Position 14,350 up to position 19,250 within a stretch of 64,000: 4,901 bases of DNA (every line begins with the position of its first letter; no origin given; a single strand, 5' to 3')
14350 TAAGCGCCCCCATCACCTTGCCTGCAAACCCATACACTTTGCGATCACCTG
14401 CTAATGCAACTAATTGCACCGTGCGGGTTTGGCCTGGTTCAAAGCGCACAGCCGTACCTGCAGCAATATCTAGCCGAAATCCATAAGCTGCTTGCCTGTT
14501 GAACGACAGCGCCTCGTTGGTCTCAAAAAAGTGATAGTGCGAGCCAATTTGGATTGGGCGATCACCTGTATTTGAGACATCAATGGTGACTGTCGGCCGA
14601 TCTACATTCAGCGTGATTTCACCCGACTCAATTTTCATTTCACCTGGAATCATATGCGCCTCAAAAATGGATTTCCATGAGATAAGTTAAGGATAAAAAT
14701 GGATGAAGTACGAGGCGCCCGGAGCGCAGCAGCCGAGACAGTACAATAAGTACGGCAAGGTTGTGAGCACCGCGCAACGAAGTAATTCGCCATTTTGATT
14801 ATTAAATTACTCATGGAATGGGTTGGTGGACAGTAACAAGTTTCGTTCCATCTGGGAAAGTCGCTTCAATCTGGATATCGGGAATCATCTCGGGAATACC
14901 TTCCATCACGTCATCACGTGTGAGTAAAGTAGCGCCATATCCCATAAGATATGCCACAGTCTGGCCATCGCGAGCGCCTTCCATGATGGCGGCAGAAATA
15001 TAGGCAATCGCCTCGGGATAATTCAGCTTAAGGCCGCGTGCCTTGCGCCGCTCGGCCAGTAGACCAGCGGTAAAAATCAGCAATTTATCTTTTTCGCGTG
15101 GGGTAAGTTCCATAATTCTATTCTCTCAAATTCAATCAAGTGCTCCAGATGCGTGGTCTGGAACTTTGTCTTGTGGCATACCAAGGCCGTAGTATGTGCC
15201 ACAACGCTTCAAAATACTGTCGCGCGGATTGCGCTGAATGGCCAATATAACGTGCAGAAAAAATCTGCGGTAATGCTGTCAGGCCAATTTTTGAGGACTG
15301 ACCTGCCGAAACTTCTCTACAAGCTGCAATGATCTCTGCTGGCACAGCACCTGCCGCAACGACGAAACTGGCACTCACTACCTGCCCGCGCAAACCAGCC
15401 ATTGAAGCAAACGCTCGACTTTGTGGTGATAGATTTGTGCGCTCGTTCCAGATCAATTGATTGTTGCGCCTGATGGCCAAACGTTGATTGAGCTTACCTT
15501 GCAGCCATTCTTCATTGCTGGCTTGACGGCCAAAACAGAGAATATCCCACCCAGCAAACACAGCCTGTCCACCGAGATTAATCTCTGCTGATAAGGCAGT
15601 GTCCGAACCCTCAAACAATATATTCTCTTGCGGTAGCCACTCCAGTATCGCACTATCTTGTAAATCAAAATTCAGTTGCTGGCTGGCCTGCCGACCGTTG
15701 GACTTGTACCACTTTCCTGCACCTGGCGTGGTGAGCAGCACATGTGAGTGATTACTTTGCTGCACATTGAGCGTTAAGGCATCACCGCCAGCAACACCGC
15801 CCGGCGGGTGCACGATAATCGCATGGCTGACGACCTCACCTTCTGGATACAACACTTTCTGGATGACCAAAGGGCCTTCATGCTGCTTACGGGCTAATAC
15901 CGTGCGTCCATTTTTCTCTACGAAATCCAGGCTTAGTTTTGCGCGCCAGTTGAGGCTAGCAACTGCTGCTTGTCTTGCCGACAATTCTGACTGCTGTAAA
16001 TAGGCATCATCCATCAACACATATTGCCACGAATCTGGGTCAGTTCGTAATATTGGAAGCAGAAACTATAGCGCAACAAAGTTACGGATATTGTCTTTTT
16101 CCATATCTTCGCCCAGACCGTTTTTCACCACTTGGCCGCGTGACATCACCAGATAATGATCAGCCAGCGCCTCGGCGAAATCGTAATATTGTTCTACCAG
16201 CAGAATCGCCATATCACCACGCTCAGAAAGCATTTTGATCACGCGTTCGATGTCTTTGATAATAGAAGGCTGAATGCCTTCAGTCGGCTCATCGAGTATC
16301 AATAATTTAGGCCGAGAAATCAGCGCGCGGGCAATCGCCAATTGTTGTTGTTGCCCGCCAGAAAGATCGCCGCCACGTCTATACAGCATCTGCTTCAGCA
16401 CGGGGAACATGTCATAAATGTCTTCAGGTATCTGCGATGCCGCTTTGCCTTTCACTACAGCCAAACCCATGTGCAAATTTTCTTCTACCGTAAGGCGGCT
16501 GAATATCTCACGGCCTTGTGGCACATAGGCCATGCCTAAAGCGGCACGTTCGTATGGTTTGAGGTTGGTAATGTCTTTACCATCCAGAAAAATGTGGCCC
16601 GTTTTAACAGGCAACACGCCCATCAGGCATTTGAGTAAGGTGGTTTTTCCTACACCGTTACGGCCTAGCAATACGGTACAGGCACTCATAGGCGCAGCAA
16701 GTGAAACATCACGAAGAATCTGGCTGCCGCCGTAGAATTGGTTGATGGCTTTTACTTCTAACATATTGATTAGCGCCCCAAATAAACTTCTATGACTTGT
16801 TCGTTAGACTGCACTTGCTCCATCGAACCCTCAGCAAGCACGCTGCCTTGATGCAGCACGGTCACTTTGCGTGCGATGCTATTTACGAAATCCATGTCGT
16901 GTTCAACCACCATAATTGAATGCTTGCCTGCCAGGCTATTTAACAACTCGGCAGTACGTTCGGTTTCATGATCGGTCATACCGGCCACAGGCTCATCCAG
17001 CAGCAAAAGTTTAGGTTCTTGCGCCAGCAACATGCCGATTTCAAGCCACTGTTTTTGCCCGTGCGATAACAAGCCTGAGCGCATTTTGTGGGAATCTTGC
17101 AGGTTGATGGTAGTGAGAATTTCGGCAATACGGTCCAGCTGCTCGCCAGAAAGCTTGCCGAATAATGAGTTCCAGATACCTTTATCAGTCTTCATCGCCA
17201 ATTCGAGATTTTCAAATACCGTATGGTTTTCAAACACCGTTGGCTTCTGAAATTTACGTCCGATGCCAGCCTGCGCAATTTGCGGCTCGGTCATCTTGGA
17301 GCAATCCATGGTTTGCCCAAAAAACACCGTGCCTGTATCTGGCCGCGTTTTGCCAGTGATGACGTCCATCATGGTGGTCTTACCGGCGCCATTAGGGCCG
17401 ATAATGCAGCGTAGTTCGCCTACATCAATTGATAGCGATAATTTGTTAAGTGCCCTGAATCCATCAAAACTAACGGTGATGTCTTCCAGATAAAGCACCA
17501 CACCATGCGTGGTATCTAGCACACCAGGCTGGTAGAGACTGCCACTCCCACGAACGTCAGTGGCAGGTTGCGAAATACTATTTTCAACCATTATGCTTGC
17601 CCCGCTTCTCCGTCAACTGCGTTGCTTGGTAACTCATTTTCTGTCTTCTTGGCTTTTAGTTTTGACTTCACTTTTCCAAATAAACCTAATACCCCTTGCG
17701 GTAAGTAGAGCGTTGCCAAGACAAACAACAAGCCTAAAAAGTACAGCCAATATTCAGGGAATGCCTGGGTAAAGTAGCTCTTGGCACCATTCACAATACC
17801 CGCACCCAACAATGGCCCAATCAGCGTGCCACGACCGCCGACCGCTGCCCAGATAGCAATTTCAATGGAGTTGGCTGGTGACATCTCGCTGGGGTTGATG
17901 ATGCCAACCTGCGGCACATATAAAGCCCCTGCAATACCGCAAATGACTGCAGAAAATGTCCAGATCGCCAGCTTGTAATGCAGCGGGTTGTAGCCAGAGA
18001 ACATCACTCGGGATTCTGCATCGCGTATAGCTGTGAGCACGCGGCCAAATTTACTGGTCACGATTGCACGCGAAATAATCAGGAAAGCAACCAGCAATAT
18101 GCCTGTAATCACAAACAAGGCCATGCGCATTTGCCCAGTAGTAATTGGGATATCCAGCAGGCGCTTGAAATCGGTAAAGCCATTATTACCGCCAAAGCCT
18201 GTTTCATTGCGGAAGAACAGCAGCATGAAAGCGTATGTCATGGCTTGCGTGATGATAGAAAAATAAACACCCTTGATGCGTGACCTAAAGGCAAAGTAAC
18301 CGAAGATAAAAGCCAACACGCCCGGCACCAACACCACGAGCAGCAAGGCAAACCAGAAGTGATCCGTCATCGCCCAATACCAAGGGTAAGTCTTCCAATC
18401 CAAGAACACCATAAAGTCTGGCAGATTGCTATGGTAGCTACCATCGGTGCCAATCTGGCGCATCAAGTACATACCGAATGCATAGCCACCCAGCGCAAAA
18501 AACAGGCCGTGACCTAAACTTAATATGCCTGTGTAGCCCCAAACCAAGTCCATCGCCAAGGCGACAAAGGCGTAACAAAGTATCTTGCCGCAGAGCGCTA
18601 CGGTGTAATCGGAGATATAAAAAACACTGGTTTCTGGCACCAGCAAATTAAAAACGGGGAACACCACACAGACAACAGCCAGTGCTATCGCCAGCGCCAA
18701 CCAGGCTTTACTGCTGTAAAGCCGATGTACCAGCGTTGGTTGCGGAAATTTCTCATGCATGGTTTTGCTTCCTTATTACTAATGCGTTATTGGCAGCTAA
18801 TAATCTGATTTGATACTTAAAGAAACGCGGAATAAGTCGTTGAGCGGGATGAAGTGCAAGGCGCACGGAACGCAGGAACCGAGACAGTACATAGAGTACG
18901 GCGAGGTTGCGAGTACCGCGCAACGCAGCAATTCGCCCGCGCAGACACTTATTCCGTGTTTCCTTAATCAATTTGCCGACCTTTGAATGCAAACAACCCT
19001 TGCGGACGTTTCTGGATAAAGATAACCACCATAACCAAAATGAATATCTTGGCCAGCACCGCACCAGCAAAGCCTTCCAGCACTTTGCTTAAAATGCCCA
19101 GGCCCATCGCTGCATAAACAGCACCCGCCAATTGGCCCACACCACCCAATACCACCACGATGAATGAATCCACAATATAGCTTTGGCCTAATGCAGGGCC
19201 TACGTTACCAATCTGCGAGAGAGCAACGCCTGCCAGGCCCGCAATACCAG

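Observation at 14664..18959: Conserved ~91-nt element present twice, each time in an intercistronic gap of the ure or urt operon and each nested in its own long inverted repeat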

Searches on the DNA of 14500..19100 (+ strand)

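Call 8: search_rna_families(source=window, start=14500, end=19100, threshold=evalue, max_evalue=10, show_alignments=3)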
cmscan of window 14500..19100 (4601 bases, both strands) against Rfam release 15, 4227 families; matches with E-value up to 10: 1.
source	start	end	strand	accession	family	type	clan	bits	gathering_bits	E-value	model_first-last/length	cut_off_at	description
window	17473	17510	+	RF00289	SNORND104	Gene; snRNA; snoRNA; CD-box;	CL00077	14.7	40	9.1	1-70/70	no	Small nucleolar RNA SNORD104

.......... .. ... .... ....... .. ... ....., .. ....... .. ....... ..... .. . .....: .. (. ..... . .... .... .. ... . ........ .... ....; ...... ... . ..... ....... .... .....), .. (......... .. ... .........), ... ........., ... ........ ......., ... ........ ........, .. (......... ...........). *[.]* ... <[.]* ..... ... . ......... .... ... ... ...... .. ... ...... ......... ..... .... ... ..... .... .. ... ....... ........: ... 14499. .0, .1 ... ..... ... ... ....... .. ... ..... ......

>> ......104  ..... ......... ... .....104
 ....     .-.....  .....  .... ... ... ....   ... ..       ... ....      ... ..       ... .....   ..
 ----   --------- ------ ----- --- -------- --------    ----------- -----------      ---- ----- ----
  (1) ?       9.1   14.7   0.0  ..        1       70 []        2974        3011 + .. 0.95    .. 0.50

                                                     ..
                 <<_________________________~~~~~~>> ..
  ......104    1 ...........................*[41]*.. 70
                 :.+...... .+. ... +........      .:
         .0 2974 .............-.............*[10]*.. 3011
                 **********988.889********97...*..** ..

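Call 50: search_dna_similar(query=window:18818-18966:+, collection=plasmids, mode=distant, max_evalue=0.01, max_rows=30)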
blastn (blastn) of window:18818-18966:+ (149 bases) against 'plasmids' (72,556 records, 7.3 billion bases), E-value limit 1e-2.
Records with a match: 1; places in all: 1; records where one place covers at least 80% of the query: 1.
Best place of each record, by identity: 60-80% 1.
By first word of the organism name: Nitrosomonas 1.
By predicted mobility (MOB-suite, as given by PLSDB): conjugative 1.
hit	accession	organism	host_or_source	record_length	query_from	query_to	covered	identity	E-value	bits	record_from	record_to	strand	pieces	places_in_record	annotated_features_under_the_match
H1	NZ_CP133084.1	Nitrosomonas sp. sh817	mixed culture,domestic water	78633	1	146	98%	74.0%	7e-17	93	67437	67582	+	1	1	none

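Call 51: get_annotated_region(hit=H1, flank=8000)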
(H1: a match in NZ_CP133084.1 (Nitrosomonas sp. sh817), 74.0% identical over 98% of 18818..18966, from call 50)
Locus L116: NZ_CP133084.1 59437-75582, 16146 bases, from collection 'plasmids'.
description: Nitrosomonas sp. sh817 plasmid unnamed, complete sequence
organism: Nitrosomonas sp. sh817 (NCBI taxid 3070658)
taxonomy: Bacteria; Pseudomonadota; Betaproteobacteria; Nitrosomonadales; Nitrosomonadaceae; Nitrosomonas; Nitrosomonas sp. sh817
host: -; source: mixed culture,domestic water; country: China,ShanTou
typing (MOB-suite, as given by PLSDB): conjugative; replicon rep_cluster_732,rep_cluster_732; relaxase MOBP; mating-pair formation MPF_T
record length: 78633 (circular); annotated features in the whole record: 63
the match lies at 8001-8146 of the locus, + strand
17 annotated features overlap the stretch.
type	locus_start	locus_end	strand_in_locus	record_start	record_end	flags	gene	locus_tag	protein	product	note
CDS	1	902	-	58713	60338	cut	traI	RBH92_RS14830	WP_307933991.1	TraI/MobA(P) family conjugative relaxase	-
CDS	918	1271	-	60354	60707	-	-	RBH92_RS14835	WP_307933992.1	conjugal transfer protein TraJ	-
CDS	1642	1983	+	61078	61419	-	-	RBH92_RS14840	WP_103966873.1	TraK family protein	-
CDS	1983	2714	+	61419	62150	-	-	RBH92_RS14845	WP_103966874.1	AAA family ATPase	-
CDS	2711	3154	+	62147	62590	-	-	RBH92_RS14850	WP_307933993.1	conjugal transfer protein TraM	-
CDS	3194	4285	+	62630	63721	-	-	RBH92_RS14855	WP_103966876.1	hypothetical protein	-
CDS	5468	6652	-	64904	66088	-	-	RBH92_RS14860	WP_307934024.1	ATP-binding protein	-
CDS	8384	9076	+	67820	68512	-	-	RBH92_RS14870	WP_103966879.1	ParA family protein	-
CDS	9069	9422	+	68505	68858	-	-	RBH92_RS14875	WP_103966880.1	hypothetical protein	-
CDS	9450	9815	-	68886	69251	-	-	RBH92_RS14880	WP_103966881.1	KfrB domain-containing protein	-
CDS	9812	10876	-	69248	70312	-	-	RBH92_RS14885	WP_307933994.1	ParB/RepB/Spo0J family partition protein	GO:0007059 - chromosome segregation [Evidence IEA]; GO:0000910 - cytokinesis [Evidence IEA]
CDS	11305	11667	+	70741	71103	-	-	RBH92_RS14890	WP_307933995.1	helix-turn-helix domain-containing protein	-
CDS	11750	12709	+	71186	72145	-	trbB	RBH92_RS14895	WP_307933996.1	P-type conjugative transfer ATPase TrbB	-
CDS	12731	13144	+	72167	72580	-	-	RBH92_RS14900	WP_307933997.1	TrbC/VirB2 family protein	-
CDS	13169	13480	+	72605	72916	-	-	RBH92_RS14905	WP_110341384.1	conjugal transfer protein TrbD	-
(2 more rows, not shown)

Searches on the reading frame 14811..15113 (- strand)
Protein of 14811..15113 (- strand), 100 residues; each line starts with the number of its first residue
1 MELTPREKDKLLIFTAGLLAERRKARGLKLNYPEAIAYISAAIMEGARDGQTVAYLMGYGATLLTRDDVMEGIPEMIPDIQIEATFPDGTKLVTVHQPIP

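Call 45: find_encoding_contigs(protein=window:14811-15113:-, flank=6000, max_places=10)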
Protein window:14811-15113:- (100 aa): 7 contigs read that carry it; 6 places shown.
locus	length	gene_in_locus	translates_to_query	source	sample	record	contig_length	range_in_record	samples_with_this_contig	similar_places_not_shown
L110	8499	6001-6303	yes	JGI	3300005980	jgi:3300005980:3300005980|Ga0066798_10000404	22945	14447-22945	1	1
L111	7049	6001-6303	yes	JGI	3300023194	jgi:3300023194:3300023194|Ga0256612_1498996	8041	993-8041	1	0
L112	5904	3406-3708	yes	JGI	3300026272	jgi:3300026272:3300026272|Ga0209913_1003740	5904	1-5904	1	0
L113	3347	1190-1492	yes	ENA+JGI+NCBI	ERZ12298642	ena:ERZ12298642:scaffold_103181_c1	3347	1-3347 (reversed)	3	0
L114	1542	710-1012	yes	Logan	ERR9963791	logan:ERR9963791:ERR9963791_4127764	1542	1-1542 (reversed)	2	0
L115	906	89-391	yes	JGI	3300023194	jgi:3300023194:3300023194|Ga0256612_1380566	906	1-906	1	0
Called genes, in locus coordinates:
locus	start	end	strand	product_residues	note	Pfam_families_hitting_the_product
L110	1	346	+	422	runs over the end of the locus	PF13433:Peripla_BP_5, PF13458:Peripla_BP_6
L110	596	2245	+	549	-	PF02653:BPD_transp_2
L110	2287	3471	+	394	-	PF02653:BPD_transp_2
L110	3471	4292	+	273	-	PF02463:SMC_N (faint), PF00005:ABC_tran, PF13304:AAA_21 (faint), PF12399:BCA_ABC_TP_C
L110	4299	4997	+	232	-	PF00005:ABC_tran, PF13304:AAA_21 (faint)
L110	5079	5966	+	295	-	PF01774:UreD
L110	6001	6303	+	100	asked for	PF00547:Urease_gamma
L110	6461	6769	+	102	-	PF00699:Urease_beta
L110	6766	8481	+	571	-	PF00449:Urease_alpha, PF01979:Amidohydro_1, PF07969:Amidohydro_3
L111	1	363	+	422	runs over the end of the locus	PF13433:Peripla_BP_5, PF13458:Peripla_BP_6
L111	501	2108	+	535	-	PF02653:BPD_transp_2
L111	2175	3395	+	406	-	PF02653:BPD_transp_2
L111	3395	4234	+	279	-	PF02463:SMC_N, PF00005:ABC_tran, PF13304:AAA_21 (faint), PF12399:BCA_ABC_TP_C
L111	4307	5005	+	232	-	PF00005:ABC_tran, PF13304:AAA_21 (faint)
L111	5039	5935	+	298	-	PF01774:UreD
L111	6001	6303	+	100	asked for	PF00547:Urease_gamma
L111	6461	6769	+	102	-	PF00699:Urease_beta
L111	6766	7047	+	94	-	?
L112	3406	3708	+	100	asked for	PF00547:Urease_gamma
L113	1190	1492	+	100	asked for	PF00547:Urease_gamma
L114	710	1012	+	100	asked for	PF00547:Urease_gamma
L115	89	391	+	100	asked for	PF00547:Urease_gamma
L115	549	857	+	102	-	PF00699:Urease_beta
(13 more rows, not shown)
